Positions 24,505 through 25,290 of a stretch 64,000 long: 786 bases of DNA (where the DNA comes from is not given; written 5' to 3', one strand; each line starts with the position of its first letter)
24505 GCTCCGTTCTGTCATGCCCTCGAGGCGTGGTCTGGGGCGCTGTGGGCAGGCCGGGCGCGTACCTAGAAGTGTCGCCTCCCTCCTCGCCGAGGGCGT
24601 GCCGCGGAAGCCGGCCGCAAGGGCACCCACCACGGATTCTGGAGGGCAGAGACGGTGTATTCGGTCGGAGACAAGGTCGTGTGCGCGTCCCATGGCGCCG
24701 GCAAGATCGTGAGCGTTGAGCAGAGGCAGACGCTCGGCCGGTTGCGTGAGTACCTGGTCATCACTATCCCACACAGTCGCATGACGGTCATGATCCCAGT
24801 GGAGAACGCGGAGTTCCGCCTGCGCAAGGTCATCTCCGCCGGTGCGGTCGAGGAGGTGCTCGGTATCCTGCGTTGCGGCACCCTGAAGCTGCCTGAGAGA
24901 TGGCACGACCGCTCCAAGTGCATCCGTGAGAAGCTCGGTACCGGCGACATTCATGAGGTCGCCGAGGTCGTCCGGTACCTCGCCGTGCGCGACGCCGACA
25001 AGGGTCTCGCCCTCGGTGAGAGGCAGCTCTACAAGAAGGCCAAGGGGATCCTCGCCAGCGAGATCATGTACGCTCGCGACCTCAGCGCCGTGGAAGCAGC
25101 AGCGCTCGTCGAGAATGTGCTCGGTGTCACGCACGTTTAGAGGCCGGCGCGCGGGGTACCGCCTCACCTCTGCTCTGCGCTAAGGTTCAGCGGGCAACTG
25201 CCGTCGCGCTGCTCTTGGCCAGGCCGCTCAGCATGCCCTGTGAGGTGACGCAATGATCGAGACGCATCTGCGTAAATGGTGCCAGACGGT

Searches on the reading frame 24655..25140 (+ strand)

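Call 65: search_protein_families(library=pfam, proteins=[window:24655-25140:+], max_evalue=0.01)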
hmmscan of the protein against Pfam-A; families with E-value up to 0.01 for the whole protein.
window:24655-25140:+ (161 aa): 2 families
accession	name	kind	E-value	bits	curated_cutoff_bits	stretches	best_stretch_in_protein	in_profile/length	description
PF21095.3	CarD_C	-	3.6e-23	81.8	23.1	1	67-152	1-86/87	CarD, C-terminal domain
PF02559.22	CarD_TRCF_RID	-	4.2e-15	56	23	1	2-60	1-57/57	CarD-like/TRCF RID domain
